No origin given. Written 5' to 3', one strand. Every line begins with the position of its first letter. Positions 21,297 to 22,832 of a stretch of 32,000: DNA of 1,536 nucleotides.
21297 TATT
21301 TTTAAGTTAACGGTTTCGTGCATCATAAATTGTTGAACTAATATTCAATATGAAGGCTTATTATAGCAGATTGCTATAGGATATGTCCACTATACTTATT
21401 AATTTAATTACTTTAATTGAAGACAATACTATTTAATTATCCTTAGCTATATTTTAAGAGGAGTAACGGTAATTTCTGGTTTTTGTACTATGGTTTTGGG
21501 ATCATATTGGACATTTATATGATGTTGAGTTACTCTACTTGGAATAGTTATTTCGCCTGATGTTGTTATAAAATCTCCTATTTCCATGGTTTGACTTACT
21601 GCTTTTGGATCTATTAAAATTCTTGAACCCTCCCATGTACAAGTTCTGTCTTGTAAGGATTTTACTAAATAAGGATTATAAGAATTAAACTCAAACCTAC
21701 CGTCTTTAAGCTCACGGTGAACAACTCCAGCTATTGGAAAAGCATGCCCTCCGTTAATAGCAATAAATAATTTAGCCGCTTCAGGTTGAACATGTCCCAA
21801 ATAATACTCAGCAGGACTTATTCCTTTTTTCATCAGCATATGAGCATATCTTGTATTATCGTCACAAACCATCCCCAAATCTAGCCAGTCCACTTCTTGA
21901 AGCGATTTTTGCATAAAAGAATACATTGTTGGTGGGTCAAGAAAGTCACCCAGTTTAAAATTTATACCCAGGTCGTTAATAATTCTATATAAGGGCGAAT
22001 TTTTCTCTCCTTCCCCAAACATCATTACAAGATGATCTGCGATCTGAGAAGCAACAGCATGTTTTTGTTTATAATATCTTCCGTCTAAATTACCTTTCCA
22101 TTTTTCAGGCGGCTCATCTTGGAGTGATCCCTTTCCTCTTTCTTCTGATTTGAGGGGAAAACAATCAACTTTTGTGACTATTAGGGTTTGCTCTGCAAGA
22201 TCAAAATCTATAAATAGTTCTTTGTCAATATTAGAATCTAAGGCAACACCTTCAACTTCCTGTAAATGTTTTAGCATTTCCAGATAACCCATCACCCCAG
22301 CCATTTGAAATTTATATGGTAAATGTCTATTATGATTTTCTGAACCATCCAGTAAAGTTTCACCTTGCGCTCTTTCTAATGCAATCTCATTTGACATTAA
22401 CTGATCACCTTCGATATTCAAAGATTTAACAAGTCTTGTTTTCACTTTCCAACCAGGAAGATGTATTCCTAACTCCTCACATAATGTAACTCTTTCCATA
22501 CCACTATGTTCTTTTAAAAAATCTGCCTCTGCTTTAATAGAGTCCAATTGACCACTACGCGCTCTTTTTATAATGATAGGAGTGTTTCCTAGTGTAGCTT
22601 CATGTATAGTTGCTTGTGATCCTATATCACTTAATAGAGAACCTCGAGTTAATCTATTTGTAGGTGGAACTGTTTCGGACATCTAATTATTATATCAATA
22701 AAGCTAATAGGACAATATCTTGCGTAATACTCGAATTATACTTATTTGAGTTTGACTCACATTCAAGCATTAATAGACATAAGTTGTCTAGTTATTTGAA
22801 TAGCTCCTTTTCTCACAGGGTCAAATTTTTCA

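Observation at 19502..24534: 5-kb block between tRNA-Phe and tRNA-Gly with five soluble, unassignable or kinase-fold genes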

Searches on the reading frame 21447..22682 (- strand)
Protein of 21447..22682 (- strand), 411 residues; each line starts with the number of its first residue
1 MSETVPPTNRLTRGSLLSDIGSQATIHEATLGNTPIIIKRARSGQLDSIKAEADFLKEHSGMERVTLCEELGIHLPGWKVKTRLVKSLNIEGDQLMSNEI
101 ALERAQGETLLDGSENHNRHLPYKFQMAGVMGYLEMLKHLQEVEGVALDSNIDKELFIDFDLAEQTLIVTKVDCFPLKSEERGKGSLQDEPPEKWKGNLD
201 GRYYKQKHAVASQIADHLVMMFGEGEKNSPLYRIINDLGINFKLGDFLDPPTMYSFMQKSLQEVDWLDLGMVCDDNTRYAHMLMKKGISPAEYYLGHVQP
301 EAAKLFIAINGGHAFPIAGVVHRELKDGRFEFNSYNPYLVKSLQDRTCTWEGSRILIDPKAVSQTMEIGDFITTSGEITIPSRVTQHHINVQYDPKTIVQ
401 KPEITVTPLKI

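Call 4: search_protein_families(library=pfam, proteins=[window:21447-22682:-], max_evalue=1)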
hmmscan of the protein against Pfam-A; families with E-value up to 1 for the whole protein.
window:21447-22682:- (411 aa): 0 families

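Call 5: search_protein_families(library=padloc, proteins=[window:21447-22682:-], max_evalue=1)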
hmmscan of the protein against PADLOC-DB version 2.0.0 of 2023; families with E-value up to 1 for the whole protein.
window:21447-22682:- (411 aa): 0 families

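Call 6: search_protein_families(library=ncbifam, proteins=[window:21447-22682:-], max_evalue=1)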
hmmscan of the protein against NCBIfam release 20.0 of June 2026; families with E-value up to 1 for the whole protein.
window:21447-22682:- (411 aa): 3 families
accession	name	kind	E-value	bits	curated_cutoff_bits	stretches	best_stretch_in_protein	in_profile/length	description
NF009239.0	PRK12595.1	equivalog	0.033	13.1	279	0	91-152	129-189/360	bifunctional 3-deoxy-7-phosphoheptulonate synthase/chorismate mutase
TIGR01361.1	DAHP_synth_Bsub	equivalog_domain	0.038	13.3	267.75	0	96-151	41-95/260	3-deoxy-7-phosphoheptulonate synthase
NF006421.0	PRK08673.1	subfamily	0.046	12.9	335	0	100-151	114-164/338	3-deoxy-7-phosphoheptulonate synthase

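Call 10: find_encoding_contigs(protein=window:21447-22682:-, flank=10000, max_places=10)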
Protein window:21447-22682:- (411 aa): 24 contigs read that carry it; 1 place shown.
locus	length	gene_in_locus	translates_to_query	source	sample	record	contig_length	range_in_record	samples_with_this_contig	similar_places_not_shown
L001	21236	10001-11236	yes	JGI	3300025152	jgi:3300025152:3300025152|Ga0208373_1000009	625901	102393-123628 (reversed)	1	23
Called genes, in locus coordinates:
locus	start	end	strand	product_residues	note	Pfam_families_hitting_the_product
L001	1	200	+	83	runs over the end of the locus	-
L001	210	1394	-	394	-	PF04851:ResIII, PF00270:DEAD, PF00271:Helicase_C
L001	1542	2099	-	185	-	PF00293:NUDIX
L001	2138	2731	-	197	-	-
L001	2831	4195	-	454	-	-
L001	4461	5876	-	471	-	PF00070:Pyr_redox (faint), PF00890:FAD_binding_2 (faint), PF01266:DAO (faint), PF01593:Amino_oxidase, PF03486:HI0933_like (faint), PF07992:Pyr_redox_2 (faint), PF13450:NAD_binding_8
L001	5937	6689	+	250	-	PF00535:Glycos_transf_2, PF10111:Glyco_tranf_2_2, PF13641:Glyco_tranf_2_3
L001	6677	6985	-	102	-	PF06249:EutQ (weak), PF02311:AraC_binding (weak), PF07883:Cupin_2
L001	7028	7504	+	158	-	PF00293:NUDIX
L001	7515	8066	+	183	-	PF06197:DUF998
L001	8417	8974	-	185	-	-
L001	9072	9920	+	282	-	-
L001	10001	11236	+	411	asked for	-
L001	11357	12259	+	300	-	PF01636:APH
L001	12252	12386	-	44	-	-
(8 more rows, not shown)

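Call 11: search_solved_structures(query=window:21447-22682:-, max_evalue=10)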
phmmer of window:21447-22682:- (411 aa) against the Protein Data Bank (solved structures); distinct sequences matched with E-value up to 10: 0.

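Call 16: find_homologous_proteins(query=window:21447-22682:-, max_evalue=0.001)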
Query window:21447-22682:- (411 aa): 3 proteins with E <= 0.001 among 4672 candidates.
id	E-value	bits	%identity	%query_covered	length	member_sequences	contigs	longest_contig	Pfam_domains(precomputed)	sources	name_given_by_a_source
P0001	2.1e-253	859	100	91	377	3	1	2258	-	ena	-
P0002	1.8e-113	398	49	98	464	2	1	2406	-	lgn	-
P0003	4.4e-99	350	44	94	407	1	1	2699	-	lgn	-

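Call 17: find_encoding_contigs(protein=P0002, flank=10000)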
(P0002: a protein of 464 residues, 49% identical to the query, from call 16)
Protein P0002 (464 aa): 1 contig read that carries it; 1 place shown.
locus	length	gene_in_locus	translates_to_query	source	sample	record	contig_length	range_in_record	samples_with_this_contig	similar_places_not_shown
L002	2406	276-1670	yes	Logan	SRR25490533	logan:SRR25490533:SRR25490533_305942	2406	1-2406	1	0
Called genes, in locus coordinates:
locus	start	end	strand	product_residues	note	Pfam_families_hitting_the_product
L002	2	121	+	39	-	?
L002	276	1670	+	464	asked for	-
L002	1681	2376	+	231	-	-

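Call 18: find_encoding_contigs(protein=P0003, flank=10000)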
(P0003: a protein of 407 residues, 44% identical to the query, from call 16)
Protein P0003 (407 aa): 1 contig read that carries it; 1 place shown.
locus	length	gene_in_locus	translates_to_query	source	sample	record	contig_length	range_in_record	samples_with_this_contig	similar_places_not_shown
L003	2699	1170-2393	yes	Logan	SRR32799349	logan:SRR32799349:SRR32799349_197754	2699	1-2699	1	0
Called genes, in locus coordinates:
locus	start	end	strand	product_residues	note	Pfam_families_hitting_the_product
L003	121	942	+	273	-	-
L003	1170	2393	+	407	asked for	-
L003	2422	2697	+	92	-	?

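Call 32: search_protein_representatives(alignment_id=A1)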
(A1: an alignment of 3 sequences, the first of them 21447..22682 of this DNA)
Query: 3 sequences, 419 profile positions. Proteins with E-value up to 0.001 (for the whole library): 15; up to 1e-10: 9; up to 1e-30: 3. The best 15 are listed.
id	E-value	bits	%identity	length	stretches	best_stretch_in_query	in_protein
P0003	2.7e-235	797.3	-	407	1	16-419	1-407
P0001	1.2e-210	716.1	-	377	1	1-383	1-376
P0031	3.5e-44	167.8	-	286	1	9-285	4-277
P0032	2.2e-27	112.4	-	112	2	137-203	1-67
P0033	2.4e-26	109.0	-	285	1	7-285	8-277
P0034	4.0e-23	98.4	-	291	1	7-284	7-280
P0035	1.3e-18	83.5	-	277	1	8-272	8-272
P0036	2.5e-17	79.3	-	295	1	11-282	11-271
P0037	3.4e-12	62.4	-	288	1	3-198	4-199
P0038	4.3e-06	42.3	-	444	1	32-195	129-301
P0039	1.1e-05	40.9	-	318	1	11-170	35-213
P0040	1.4e-04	37.3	-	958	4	309-358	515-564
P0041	1.5e-04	37.2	-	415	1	23-186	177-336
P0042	1.6e-04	37.2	-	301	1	67-230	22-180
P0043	2.9e-04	36.3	-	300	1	20-185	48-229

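Call 33: search_protein_families(library=pfam, proteins=[P0031, P0033, P0034, P0035, P0036, P0037, P0038, P0039, P0041, P0043], max_evalue=0.1)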
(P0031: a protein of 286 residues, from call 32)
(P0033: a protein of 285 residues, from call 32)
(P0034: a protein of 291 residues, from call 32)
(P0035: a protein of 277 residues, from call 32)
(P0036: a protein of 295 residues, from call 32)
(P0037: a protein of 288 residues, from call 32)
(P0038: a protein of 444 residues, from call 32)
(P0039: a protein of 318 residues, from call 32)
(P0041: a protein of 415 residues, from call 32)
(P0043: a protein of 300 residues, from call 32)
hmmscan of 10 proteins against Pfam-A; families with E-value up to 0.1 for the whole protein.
P0031 (286 aa): 0 families

P0033 (285 aa): 0 families

P0034 (291 aa): 0 families

P0035 (277 aa): 0 families

P0036 (295 aa): 0 families

P0037 (288 aa): 0 families

P0038 (444 aa): 0 families

P0039 (318 aa): 0 families

P0041 (415 aa): 0 families

P0043 (300 aa): 0 families

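Call 48: search_solved_structures(query=A2, max_evalue=10)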
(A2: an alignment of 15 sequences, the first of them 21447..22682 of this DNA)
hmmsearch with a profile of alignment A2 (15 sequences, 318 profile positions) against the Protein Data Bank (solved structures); distinct sequences matched with E-value up to 10: 72 (the best 60 are shown).
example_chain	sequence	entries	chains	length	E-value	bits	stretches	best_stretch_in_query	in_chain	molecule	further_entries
4uy9_A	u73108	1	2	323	0.0003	23.4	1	15-60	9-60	MITOGEN-ACTIVATED PROTEIN KINASE KINASE KINASE 9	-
4uya_A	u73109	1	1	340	0.00063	22.3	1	14-48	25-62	MITOGEN-ACTIVATED PROTEIN KINASE KINASE KINASE MLK4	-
3d7t_A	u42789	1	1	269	0.0039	19.7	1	12-64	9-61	Tyrosine-protein kinase CSK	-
1byg_A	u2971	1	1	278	0.0046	19.5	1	13-64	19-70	PROTEIN (C-TERMINAL SRC KINASE)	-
3d7u_A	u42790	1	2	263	0.0056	19.2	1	14-64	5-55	Tyrosine-protein kinase CSK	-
3dtc_A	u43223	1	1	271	0.0073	18.8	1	16-60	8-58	Mitogen-activated protein kinase kinase kinase 9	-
1k9a_A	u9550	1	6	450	0.0098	18.4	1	12-64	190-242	Carboxyl-terminal Src kinase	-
7vnx_A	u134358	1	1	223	0.033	16.6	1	24-60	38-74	TkArkI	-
9v71_A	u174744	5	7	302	0.068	15.6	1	18-67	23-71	Chitin elicitor receptor kinase 1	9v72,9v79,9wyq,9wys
9v70_A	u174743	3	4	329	0.068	15.6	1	17-67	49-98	Chitin elicitor receptor kinase 1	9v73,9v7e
4yff_A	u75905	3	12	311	0.085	15.3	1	11-62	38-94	Serine/threonine-protein kinase TNNI3K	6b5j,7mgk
4yfi_A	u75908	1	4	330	0.091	15.2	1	11-62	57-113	Serine/threonine-protein kinase TNNI3K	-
7mgj_A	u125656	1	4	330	0.092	15.2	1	11-62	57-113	Serine/threonine-protein kinase TNNI3K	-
6xrg_A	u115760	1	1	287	0.11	14.9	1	14-66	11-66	Tyrosine-protein kinase ABL1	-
3mdy_A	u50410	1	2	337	0.16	14.4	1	13-45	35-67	Bone morphogenetic protein receptor type-1B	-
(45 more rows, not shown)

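Call 56: predict_structure(alignment_id=A2)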
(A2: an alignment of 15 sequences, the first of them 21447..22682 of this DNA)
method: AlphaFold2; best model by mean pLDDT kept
length: 411 residues; sequences in the alignment: 15
mean_pLDDT: 91.7   pTM: 0.89
mean pLDDT of the five models: 91.7, 91.0, 90.9, 89.9, 85.9
residues with pLDDT >= 90: 325; 70-90: 76; 50-70: 4; < 50: 6
segments of 3 or more residues with pLDDT < 50: 1-6
pLDDT, mean of each block of 10 residues (from residue 1): 51 90 91 93 94 95 96 96 95 89 95 85 97 97 93 94 97 94 84 86 91 94 78 93 94 97 94 95 95 92 93 95 94 95 92 95 94 88 95 92 93 57
secondary structure, 60 per line:
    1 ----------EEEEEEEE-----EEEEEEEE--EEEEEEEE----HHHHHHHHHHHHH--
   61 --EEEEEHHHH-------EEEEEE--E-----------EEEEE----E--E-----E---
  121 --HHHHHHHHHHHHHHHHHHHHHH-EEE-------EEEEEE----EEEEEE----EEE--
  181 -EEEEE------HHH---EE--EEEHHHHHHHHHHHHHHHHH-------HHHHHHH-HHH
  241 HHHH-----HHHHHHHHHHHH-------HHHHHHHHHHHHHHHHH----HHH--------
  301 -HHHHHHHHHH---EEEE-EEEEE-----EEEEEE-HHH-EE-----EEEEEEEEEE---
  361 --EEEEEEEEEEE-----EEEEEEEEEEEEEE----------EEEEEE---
elements in order: E11-18 E24-31 E34-41 H46-58 E63-67 H68-71 E79-84 E99-103 H123-144 E146-148 E156-161 E166-171 E176-178 E182-186 E203-205 H206-222 H230-236 H238-244 H250-261 H269-285 H302-311 E315-318 E320-324 E330-335 E348-357 E363-373 E379-392 E403-408

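Call 60: fold_search(model_id=the predicted structure, library=pdb)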
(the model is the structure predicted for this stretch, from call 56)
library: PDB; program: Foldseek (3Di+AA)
matches with E <= 10: 1159; with E <= 0.001: 106
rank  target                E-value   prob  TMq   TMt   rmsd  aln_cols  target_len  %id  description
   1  1csn                  6.2e-06  1.00  0.32  0.41  14.3       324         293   13  BINARY COMPLEX OF CASEIN KINASE-1 WITH MGATP (released 1995-07-31)
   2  8txz                  6.6e-06  1.00  0.34  0.19  15.6       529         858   12  Structure of C-terminal LRRK2 bound to MLi-2 (released 2023-12-06)
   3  8smc                  7.8e-06  1.00  0.33  0.15  14.2       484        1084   13  Cryo-EM structure of LRRK2 bound with type-I inhibitor DNL201 (released 2024-01-03)
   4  8fo7                  2.1e-05  1.00  0.33  0.14  15.5       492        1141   13  Cryo-EM structure of LRRK2 bound to type I inhibitor LRRK2-IN-1 (released 2024-01-17)
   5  7mxk                  2.3e-05  1.00  0.35  0.47   7.9       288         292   14  Crystal structure of the S/T protein kinase PknG from Corynebacterium glutamicum (residues 130-433) in complex with AMP- (released 2021-10-13)
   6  7t4k_B                4.2e-05  1.00  0.30  0.31  13.4       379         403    9  Structure of dimeric phosphorylated Pediculus humanus (Ph) PINK1 with kinked alpha-C helix in chain B (released 2022-01-12)
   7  6bl8_A                4.9e-05  1.00  0.35  0.50   8.9       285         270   12  Predicting the Conformational Variability of Abl Tyrosine Kinase Using Molecular Dynamics Simulations and Markov State (released 2018-03-07)
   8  6xdb                  5.9e-05  1.00  0.40  0.41  11.1       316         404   12  Crystal structure of IRE1a in complex with G-6904 (released 2021-04-21)
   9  9nzl                  6.2e-05  1.00  0.34  0.43  12.3       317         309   14  Crystal structure of Yck2 with DJS-02-24-06 (released 2025-10-08)
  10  7t4m_A                6.2e-05  1.00  0.30  0.30  14.0       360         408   11  Structure of dodecameric unphosphorylated Pediculus humanus (Ph) PINK1 D357A mutant (released 2022-01-12)
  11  8bk0                  7.0e-05  1.00  0.31  0.44   8.6       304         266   14  Crystal structure of human Ephrin type-A receptor 2 (EPHA2) Kinase domain in complex with LDN-211904 (released 2022-11-16)
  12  5x18_A                7.0e-05  1.00  0.30  0.40  12.8       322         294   13  Crystal structure of Casein kinase I homolog 1 (released 2017-10-04)
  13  7kx6_A                8.3e-05  1.00  0.30  0.45   9.4       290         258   15  Crystal structure of DCLK1-KD in complex with XMD8-85 (released 2021-09-22)
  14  6w3e_B                8.8e-05  1.00  0.38  0.40  14.1       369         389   13  Structure of phosphorylated IRE1 in complex with G-0701 (released 2020-12-09)
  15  8u7h                  9.3e-05  0.99  0.33  0.14  17.0       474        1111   12  Cryo-EM structure of LRRK2 bound to type I inhibitor GNE-7915 (released 2024-01-31)
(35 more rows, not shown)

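Call 62: find_encoding_contigs(protein=P0031, flank=6000, max_places=3)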
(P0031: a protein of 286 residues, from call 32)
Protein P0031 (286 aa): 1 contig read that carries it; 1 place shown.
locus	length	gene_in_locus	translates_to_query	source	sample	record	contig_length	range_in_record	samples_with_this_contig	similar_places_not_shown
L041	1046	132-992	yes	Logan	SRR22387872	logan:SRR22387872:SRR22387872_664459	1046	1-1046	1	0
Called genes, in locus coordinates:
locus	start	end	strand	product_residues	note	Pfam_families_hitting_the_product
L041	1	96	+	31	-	?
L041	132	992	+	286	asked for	-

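Call 68: search_protein_families(library=phrogs, proteins=[window:21447-22682:-], max_evalue=0.1)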
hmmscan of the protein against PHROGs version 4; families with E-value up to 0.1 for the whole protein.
window:21447-22682:- (411 aa): 0 families

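Call 79: search_dna_similar(query=window:21447-22682:-, collection=phages, mode=protein, max_evalue=0.01, max_rows=5)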
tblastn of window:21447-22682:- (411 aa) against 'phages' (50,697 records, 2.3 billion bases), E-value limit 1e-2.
No match.
